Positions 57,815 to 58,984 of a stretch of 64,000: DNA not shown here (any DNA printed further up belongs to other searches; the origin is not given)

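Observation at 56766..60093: Divergent module: papain-like cysteine-peptidase-fold protein, HExxH protein and coupled beta-barrel-like secreted protein, wedged between glmM and maf-mreBCD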

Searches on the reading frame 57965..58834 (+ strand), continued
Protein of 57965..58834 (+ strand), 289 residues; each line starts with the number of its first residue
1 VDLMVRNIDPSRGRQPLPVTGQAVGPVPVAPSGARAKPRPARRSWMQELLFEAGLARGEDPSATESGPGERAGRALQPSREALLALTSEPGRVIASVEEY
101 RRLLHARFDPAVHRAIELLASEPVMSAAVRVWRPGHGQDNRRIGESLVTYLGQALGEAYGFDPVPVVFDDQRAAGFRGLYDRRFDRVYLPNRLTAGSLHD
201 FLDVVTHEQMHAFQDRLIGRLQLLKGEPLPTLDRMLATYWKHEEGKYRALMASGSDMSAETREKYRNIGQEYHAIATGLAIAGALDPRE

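Call 57: search_protein_families(library=pfam, proteins=[L020:2629-3702:-, L020:4270-5112:+, L020:5167-8595:+, L020:8514-9929:+, L023:5752-6513:+, L023:6697-8592:+, L024:7644-8525:+, L024:9739-11292:+, L021:1570-3018:-, L023:3749-4657:+], max_evalue=0.001)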
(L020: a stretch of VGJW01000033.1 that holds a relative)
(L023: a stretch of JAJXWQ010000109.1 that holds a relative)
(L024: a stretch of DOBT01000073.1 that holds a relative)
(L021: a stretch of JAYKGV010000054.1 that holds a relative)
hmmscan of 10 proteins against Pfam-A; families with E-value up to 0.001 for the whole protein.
L020:2629-3702:- (358 aa): 7 families
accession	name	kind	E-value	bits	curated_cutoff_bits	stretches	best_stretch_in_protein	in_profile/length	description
PF01370.27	Epimerase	-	1.4e-61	208.4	20.9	1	56-288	1-240/240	NAD dependent epimerase/dehydratase family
PF16363.11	GDP_Man_Dehyd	-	4.8e-48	164.8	27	1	57-350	1-331/332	GDP-mannose 4,6 dehydratase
PF01073.25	3Beta_HSD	-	5.6e-19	68.7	22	1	57-274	1-228/280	3-beta hydroxysteroid dehydrogenase/isomerase family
PF02719.21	Polysacc_synt_2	-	3.3e-12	46.6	20.2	1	56-223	1-173/293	Polysaccharide biosynthesis protein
PF04321.23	RmlD_sub_bind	-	6.4e-08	32.5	27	1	55-225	2-155/287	RmlD substrate binding domain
PF13460.12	NAD_binding_10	-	2.1e-07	31.4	27.2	1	60-200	1-129/184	NAD(P)H-binding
PF07993.18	NAD_binding_4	-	0.00018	21.2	20.1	0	113-182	84-151/258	Male sterility protein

L020:4270-5112:+ (281 aa): 1 family
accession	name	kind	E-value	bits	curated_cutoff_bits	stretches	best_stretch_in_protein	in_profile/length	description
PF01182.26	Glucosamine_iso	-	3.6e-24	86.3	27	1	53-264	8-218/225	Glucosamine-6-phosphate isomerases/6-phosphogluconolactonase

L020:5167-8595:+ (1143 aa): 8 families
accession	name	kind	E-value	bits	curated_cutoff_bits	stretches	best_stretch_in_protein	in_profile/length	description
PF00211.25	Guanylate_cyc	-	3.2e-34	118.6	21.9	1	149-326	8-180/183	Adenylate and Guanylate cyclase catalytic domain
PF13424.12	TPR_12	-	1.5e-18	67.1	30.1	1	864-927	6-71/77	Tetratricopeptide repeat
PF13191.12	AAA_16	-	1.2e-13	52.3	32.6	1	342-484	1-165/167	AAA ATPase domain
PF17874.7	TPR_MalT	-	1.8e-13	51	45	1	828-1124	7-306/336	MalT-like TPR region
PF13401.12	AAA_22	-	2.2e-08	34.9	27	1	364-473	4-109/130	AAA domain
PF07719.23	TPR_2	-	8.1e-06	26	27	0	862-892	2-32/34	Tetratricopeptide repeat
PF13181.12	TPR_8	-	3.9e-05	23.9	25.7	0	863-892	3-32/34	Tetratricopeptide repeat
PF14559.12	TPR_19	-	0.00029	21.5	25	0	873-941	3-66/68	Tetratricopeptide repeat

L020:8514-9929:+ (472 aa): 2 families
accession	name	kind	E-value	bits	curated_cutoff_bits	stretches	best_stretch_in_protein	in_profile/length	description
PF00015.26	MCPsignal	-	3.9e-49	167.2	34.6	1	241-425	2-172/172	Methyl-accepting chemotaxis protein (MCP) signalling domain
PF06103.16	DUF948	-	0.00027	21.5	37.2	0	154-232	9-87/89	Bacterial protein of unknown function (DUF948)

L023:5752-6513:+ (254 aa): 1 family
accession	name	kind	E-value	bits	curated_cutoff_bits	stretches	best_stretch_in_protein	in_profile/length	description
PF00154.27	RecA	-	5.5e-11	42.9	27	1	47-151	31-137/262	recA bacterial DNA recombination protein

L023:6697-8592:+ (632 aa): 1 family
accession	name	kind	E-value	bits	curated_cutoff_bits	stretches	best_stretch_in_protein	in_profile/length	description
PF00817.25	IMS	-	2.2e-20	73.5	23.2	1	126-283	5-147/148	impB/mucB/samB family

L024:7644-8525:+ (294 aa): 0 families

L024:9739-11292:+ (518 aa): 1 family
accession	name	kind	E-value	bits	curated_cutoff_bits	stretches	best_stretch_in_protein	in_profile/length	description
PF14870.12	PSII_BNR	-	1.2e-05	25.2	27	0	165-239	218-298/303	Photosynthesis system II assembly factor YCF48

L021:1570-3018:- (483 aa): 0 families

L023:3749-4657:+ (303 aa): 1 family
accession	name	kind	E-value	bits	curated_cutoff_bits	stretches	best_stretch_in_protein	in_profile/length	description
PF00034.26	Cytochrom_C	-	1.2e-07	33.3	21.3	1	196-301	3-89/90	Cytochrome c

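Call 62: search_protein_families(library=padloc, proteins=[window:57974-58834:+], max_evalue=1)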
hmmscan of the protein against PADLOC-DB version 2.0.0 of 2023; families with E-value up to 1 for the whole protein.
window:57974-58834:+ (286 aa): 0 families

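Call 63: search_protein_families(library=phrogs, proteins=[window:57974-58834:+], max_evalue=1)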
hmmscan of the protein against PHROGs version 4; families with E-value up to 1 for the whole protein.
window:57974-58834:+ (286 aa): 1 family
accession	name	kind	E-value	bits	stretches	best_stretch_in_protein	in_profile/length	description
phrog_591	-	unknown function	0.41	10.9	1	171-218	99-145/226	-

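Call 71: search_protein_families(library=ncbifam, proteins=[L007:3771-4997:-, L007:6062-7234:+], max_evalue=0.001)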
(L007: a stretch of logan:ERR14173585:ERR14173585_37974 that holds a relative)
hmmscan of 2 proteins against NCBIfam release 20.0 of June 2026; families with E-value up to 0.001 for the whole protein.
L007:3771-4997:- (408 aa): 17 families
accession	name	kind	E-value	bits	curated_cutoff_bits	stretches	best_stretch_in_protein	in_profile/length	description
NF040868.1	carboxypep_CpsA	equivalog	8.7e-126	419.8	500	1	27-398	10-382/391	carboxypeptidase CpsA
TIGR01891.1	amidohydrolases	subfamily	1.6e-122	409.2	153.75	1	32-394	1-366/366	amidohydrolase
NF038260.1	ectoine_DoeB_2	equivalog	1.5e-99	333.5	550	1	33-399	9-373/378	N(2)-acetyl-L-2,4-diaminobutanoate deacetylase DoeB2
NF006775.0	PRK09290.2-5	equivalog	2.9e-09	36.1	479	1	199-335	216-352/419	allantoate amidohydrolase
NF058540.1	Ncarbamyl_ErtE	equivalog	2.9e-09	36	520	1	200-402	215-411/418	N-carbamyl-l-glutamate amidohydrolase ErtE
NF006769.0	PRK09290.1-3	subfamily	5.9e-09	35.1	452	1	205-366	220-378/417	allantoate amidohydrolase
TIGR01910.1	DapE-ArgE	subfamily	3.6e-08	33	217.6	1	200-357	176-339/373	ArgE/DapE family deacylase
NF005602.0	PRK07338.1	equivalog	1.1e-07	30.8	357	1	203-330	206-330/409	hydrolase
TIGR01892.1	AcOrn-deacetyl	equivalog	1.8e-07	30.6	297.7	1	119-332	98-306/365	acetylornithine deacetylase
NF006771.0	PRK09290.1-5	subfamily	3.2e-07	29.2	399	1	204-334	217-347/413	allantoate amidohydrolase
NF006365.0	PRK08588.1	subfamily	3.9e-07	29.7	289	1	126-365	112-345/383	succinyl-diaminopimelate desuccinylase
NF009527.0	PRK12891.1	subfamily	2.2e-06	26.9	461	1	205-337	224-360/426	Zn-dependent hydrolase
NF009557.0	PRK13009.1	equivalog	4.7e-06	26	284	1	204-356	183-331/377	succinyl-diaminopimelate desuccinylase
NF005710.0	PRK07522.1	subfamily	3.6e-05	23.1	412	1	205-315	185-309/391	acetylornithine deacetylase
NF009555.0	PRK13004.1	equivalog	5.9e-05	22.1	321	0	204-294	185-278/399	YgeY family selenium metabolism-linked hydrolase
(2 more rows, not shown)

L007:6062-7234:+ (390 aa): 32 families (the best 25 are shown)
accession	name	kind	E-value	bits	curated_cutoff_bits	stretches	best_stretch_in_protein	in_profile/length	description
TIGR02917.1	PEP_TPR_lipo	equivalog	6.2e-58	196.4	312.2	3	11-241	404-634/899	XrtA/PEP-CTERM system TPR-repeat protein PrsT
NF040959.1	MamA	equivalog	5.1e-41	140.4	200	3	163-306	60-203/204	magnetosome protein MamA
TIGR02521.1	type_IV_pilW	equivalog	1.7e-34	119.4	154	3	210-385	33-210/234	type IV pilus biogenesis/stability protein PilW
NF033920.0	C39_PA2778_fam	equivalog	1.8e-28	99.7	150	3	179-261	161-243/255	PA2778 family cysteine peptidase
NF033762.1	social_mot_Tgl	equivalog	1.1e-27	97.1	225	2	175-371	32-231/252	social motility TPR repeat lipoprotein Tgl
NF033758.1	gliding_GltE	equivalog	1.1e-25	90.5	225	3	150-271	232-354/411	adventurous gliding motility TPR repeat lipoprotein GltE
TIGR03939.1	PGA_TPR_OMP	equivalog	8.9e-23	80.4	366.65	1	213-335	91-210/800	poly-beta-1,6 N-acetyl-D-glucosamine export porin PgaA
NF008520.0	PRK11447.1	equivalog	2.3e-18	65.5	858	2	181-242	276-337/1157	cellulose synthase complex outer membrane protein BcsC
TIGR02552.1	LcrH_SycD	equivalog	2.4e-17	62.9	104.8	2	69-174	15-120/136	SycD/LcrH family type III secretion system chaperone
NF052415.1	T3SS_chap_SctY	equivalog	3.8e-17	62.7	70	1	69-168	3-105/106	type III secretion apparatus assembly chaperone SctY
TIGR00540.1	TPR_hemY_coli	hypoth_equivalog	5.7e-16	58.3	142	1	165-266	286-383/385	heme biosynthesis-associated TPR protein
NF002725.1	PRK02603.1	equivalog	2.1e-15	57.2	143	2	206-293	33-123/173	photosystem I assembly protein Ycf3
NF007468.0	PRK10049.1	equivalog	5.2e-15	54.7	1043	1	210-365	103-261/817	poly-beta-1,6 N-acetyl-D-glucosamine export porin PgaA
NF008391.2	PRK11189.1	equivalog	1.7e-14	54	250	1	187-275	78-166/297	lipoprotein NlpI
NF008757.0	PRK11788.1-5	equivalog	1e-13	51.3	363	3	78-219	186-327/388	lipopolysaccharide assembly protein LapB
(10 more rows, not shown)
